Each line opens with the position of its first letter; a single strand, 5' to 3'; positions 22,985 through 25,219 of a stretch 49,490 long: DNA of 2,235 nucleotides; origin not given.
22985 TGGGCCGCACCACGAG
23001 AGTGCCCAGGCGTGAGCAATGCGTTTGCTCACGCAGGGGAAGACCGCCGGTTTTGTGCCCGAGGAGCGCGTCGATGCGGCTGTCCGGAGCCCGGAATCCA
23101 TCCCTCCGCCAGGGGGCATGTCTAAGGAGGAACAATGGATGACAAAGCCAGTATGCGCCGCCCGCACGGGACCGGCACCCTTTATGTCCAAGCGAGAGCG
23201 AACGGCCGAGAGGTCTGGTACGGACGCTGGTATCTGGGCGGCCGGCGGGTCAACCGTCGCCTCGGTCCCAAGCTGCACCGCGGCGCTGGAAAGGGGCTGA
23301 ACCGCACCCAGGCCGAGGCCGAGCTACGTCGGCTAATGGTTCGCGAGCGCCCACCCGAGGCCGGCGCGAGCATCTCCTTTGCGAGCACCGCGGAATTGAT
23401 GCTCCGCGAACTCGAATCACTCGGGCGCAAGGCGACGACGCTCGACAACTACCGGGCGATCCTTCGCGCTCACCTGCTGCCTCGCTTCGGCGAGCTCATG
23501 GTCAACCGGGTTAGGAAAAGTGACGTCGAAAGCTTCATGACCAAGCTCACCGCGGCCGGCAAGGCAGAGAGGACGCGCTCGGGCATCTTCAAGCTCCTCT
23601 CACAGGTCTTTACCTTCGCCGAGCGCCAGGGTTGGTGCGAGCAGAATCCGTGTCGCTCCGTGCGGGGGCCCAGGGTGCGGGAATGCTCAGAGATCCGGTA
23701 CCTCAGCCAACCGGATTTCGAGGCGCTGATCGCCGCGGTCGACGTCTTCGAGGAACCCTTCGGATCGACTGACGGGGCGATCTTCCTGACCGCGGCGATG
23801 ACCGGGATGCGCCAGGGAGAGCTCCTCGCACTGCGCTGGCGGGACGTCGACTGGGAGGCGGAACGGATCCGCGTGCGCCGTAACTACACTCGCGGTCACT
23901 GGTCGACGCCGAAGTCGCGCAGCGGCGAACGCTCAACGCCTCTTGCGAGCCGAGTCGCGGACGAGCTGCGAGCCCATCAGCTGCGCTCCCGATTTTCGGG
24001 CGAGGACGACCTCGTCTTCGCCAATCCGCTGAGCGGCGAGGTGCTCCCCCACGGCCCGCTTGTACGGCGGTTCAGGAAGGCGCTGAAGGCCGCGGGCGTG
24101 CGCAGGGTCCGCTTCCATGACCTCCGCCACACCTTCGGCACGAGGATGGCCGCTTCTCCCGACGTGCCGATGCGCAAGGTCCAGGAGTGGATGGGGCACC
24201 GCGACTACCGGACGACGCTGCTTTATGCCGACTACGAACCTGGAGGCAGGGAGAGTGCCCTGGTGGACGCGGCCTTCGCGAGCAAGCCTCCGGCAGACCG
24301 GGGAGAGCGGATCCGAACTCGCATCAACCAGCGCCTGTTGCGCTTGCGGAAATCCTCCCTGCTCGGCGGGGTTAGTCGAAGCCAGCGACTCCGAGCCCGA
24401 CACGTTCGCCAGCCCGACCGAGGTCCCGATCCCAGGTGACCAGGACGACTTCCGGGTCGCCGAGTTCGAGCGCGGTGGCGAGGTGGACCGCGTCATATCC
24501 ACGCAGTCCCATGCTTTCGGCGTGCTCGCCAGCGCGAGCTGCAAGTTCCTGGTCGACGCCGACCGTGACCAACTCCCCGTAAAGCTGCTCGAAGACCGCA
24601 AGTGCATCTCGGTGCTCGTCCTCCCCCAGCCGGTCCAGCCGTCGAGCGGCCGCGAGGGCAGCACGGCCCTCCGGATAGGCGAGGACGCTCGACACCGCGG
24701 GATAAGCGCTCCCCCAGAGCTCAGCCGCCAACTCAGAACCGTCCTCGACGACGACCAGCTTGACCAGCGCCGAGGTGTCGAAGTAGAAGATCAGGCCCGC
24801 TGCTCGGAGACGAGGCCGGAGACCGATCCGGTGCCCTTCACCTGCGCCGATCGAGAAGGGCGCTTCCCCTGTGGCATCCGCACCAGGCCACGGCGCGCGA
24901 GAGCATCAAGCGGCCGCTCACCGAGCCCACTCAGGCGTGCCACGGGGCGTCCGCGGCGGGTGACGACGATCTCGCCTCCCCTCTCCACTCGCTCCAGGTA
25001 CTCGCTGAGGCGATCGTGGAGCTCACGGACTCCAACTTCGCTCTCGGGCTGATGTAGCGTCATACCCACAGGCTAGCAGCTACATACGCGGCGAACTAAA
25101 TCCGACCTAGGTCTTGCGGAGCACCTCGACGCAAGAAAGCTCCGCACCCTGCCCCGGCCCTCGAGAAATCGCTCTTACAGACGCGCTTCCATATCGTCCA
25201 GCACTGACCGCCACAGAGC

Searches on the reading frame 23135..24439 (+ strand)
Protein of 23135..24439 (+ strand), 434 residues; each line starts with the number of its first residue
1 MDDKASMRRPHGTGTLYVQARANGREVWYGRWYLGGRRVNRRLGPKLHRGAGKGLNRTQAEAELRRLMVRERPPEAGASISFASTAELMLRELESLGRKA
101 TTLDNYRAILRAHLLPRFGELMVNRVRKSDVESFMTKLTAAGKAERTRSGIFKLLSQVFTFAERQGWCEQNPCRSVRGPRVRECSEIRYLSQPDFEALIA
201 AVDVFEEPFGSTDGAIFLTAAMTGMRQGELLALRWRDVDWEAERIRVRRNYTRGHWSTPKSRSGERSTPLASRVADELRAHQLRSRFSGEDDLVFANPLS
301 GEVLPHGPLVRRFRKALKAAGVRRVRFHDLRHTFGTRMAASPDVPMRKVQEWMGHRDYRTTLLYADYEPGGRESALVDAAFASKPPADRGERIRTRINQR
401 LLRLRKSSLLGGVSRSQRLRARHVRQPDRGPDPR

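Call 10: search_protein_families(library=pfam, proteins=[window:23135-24439:+], max_evalue=0.01)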
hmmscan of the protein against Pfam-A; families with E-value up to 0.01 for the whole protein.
window:23135-24439:+ (434 aa): 3 families
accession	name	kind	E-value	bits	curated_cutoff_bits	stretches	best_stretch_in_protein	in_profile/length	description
PF00589.27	Phage_integrase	-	2e-25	90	27.1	1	189-366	2-167/172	Phage integrase family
PF22022.2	Phage_int_M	-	2.2e-08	34.7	27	1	86-178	5-95/96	Phage integrase central domain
PF14659.12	Phage_int_SAM_3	-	0.00038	21.1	22.6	1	99-138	18-57/58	Phage integrase, N-terminal SAM-like domain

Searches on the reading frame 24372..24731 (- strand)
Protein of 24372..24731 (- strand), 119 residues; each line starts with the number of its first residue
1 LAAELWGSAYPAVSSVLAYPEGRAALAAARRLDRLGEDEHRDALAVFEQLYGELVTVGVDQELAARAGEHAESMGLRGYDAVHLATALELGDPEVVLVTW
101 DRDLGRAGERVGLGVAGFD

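Call 48: search_protein_families(library=pfam, proteins=[window:24372-24731:-], max_evalue=0.01)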
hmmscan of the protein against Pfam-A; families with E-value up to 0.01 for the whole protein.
window:24372-24731:- (119 aa): 1 family
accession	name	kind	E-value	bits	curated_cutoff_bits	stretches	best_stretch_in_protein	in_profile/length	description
PF01850.27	PIN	-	1.9e-07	32.1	23.6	1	10-108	29-118/120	PIN domain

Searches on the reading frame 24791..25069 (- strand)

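Call 48: search_protein_families(library=pfam, proteins=[window:24791-25069:-], max_evalue=0.01)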
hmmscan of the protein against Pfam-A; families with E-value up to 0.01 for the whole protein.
window:24791-25069:- (92 aa): 1 family
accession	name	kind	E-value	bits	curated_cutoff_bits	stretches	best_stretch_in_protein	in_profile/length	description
PF02604.26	PhdYeFM_antitox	-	3.7e-09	36.7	29.8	1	11-46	3-39/74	Antitoxin Phd_YefM, type II toxin-antitoxin system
